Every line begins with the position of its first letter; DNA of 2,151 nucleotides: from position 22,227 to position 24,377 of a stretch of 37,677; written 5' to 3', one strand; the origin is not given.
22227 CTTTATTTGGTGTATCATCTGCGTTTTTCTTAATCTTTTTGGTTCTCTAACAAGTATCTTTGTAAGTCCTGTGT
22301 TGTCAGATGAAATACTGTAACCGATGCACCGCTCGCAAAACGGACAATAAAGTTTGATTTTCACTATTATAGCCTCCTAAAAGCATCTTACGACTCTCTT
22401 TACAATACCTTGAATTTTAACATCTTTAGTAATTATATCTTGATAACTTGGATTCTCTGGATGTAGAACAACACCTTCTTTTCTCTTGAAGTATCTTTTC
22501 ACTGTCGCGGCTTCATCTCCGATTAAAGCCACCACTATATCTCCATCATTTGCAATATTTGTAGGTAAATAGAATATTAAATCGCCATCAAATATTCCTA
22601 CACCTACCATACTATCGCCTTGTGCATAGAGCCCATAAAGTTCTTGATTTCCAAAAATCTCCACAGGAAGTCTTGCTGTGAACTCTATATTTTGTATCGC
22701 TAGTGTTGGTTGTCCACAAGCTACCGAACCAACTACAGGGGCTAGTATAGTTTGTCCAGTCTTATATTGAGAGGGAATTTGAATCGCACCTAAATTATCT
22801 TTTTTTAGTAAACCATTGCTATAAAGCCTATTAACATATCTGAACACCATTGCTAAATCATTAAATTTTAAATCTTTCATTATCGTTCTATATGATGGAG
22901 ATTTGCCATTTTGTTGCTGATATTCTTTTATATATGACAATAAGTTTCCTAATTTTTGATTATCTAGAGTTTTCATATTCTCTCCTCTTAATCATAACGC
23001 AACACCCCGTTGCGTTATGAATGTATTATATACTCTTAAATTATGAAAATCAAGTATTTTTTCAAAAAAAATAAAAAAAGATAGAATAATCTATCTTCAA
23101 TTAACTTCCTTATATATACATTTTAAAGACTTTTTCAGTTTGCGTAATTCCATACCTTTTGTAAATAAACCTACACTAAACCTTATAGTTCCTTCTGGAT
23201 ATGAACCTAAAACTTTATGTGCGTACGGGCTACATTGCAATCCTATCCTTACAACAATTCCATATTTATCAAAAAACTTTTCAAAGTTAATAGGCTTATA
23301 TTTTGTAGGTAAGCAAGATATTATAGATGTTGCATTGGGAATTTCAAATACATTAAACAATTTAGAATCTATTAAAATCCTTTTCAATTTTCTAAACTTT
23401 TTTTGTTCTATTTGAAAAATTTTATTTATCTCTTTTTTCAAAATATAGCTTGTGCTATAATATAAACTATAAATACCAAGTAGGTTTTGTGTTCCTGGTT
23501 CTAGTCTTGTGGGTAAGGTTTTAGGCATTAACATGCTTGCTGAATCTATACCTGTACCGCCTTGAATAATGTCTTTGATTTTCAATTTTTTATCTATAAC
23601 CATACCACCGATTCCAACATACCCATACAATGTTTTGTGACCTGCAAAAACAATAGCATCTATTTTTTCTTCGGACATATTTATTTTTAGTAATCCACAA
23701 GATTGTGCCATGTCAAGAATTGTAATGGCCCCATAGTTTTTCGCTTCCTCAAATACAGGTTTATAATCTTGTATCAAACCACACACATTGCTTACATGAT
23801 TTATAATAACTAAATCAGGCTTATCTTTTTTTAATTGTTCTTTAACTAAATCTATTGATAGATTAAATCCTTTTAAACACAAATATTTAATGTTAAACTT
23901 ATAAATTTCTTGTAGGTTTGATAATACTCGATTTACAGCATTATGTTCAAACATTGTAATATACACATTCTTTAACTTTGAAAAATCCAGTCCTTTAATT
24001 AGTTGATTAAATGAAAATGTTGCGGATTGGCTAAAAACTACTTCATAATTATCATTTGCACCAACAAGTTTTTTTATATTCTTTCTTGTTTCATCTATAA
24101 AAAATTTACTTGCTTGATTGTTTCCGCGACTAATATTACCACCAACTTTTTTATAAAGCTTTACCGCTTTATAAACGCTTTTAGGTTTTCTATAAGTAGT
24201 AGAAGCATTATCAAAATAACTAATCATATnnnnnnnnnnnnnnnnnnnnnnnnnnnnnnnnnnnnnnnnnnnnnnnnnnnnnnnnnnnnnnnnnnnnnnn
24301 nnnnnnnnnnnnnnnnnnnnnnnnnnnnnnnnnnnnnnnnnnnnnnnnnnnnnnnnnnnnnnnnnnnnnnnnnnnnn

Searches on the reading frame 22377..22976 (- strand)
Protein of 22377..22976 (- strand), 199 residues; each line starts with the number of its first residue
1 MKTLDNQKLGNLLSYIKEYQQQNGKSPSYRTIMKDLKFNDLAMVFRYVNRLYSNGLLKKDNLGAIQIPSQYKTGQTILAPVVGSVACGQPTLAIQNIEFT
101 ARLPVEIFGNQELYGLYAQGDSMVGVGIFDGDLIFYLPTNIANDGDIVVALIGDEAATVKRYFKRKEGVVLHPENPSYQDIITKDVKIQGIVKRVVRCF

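Call 97: search_protein_families(library=pfam, proteins=[window:22377-22976:-], max_evalue=0.001)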
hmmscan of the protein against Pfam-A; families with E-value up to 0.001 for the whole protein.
window:22377-22976:- (199 aa): 1 family
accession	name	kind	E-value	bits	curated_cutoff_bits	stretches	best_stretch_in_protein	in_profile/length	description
PF00717.28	Peptidase_S24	-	8.2e-26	90.4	23.3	1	80-192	1-115/116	Peptidase S24-like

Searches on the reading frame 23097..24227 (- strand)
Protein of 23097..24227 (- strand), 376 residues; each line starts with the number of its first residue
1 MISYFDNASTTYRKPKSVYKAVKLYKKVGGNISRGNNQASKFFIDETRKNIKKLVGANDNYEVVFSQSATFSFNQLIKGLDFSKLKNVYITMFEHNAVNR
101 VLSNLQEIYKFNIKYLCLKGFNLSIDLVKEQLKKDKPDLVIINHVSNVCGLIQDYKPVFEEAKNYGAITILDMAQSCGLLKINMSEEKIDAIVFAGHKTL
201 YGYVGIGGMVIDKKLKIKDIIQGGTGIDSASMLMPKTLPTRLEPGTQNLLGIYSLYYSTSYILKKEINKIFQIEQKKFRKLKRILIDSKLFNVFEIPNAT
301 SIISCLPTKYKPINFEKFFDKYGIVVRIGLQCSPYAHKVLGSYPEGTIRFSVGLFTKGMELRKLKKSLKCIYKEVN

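Call 4: search_protein_families(library=pfam, proteins=[window:23097-24227:-], max_evalue=0.01)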
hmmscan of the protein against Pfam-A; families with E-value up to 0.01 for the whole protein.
window:23097-24227:- (376 aa): 2 families
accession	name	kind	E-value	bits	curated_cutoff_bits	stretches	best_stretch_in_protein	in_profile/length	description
PF00266.25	Aminotran_5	-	8.6e-58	196.5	21.5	1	4-362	2-369/371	Aminotransferase class-V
PF00464.25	SHMT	-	3.2e-05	23.2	27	1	49-226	88-257/399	Serine hydroxymethyltransferase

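Call 5: search_protein_families(library=padloc, proteins=[window:23097-24227:-], max_evalue=0.01)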
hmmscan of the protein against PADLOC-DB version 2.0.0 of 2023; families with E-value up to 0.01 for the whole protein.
window:23097-24227:- (376 aa): 2 families
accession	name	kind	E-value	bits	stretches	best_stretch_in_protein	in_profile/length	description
PDLC02759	SspA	-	1.7e-31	107.9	1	4-225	1-226/374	SspA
PDLC02657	DndA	-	9.5e-31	105.4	1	4-225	2-228/372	DndA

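Call 6: search_protein_families(library=ncbifam, proteins=[window:23097-24227:-], max_evalue=0.01)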
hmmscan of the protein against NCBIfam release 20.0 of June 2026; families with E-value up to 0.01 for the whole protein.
window:23097-24227:- (376 aa): 23 families
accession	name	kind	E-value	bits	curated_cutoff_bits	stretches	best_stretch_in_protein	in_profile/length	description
TIGR01977.1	am_tr_V_EF2568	hypoth_equivalog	5.3e-97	325.2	377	1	4-369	2-374/376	cysteine desulfurase family protein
NF040779.1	Sec_lyase_SclA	exception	1.8e-71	241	525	1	4-372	2-377/378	selenocysteine lyase SclA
TIGR01979.1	sufS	subfamily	3.1e-49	167.9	475.1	1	2-372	19-399/403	SufS family cysteine desulfurase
NF006791.0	PRK09295.1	equivalog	6.3e-27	94.7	661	1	2-373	24-403/406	cysteine desulfurase SufS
TIGR03402.1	FeS_nifS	equivalog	6.7e-26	90.9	530.75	1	4-225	2-224/379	cysteine desulfurase NifS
NF041166.1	f2_encap_cargo1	exception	1.4e-25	90.5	800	1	4-368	248-620/623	family 2A encapsulin nanocompartment cargo protein cysteine desulfurase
NF010611.0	PRK14012.1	equivalog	3e-24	85.7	548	1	4-225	8-236/406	IscS subfamily cysteine desulfurase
TIGR02006.1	IscS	equivalog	1.5e-23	83.5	643.2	1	4-225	6-232/402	IscS subfamily cysteine desulfurase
NF008126.0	PRK10874.1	equivalog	5.6e-22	78.4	607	1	3-357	21-381/401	cysteine desulfurase CsdA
TIGR03392.1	FeS_syn_CsdA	equivalog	1.9e-21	76.7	493.6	1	3-355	18-376/398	cysteine desulfurase CsdA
TIGR03235.1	DNA_S_dndA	equivalog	4.9e-21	75.4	480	1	4-251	1-253/353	cysteine desulfurase DndA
TIGR03403.1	nifS_epsilon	equivalog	2.2e-19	69.6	587.7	1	4-226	2-229/382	NifS family cysteine desulfurase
NF002806.0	PRK02948.1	subfamily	1.6e-14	53.7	304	1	4-306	3-290/381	IscS subfamily cysteine desulfurase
TIGR04343.1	egtE_PLP_lyase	equivalog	3.7e-13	49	400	1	26-215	41-219/370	ergothioneine biosynthesis PLP-dependent enzyme EgtE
TIGR01976.1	am_tr_V_VC1184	hypoth_equivalog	5.8e-13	48.9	352.35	1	4-248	21-261/401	cysteine desulfurase-like protein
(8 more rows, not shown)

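Call 79: search_solved_structures(query=window:23097-24227:-, max_evalue=1e-20)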
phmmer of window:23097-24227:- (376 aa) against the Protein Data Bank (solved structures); distinct sequences matched with E-value up to 1e-20: 6.
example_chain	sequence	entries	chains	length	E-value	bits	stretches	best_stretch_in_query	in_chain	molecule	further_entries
5b7s_A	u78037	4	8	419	6.8e-28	101.1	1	2-357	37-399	Cysteine desulfurase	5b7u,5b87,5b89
6c9e_A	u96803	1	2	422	4.4e-24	88.6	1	3-334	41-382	Cysteine desulfurase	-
8d8s_A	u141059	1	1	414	2.3e-22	82.9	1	2-340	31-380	Cysteine desulfurase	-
5vpr_A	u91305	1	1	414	4.4e-22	82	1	3-369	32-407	Cysteine desulfurase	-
1p3w_B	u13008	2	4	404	7.2e-21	78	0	4-223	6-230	Cysteine desulfurase | Cysteine desulfurase IscS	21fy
3lvj_A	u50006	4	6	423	8.2e-21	77.8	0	4-223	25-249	Cysteine desulfurase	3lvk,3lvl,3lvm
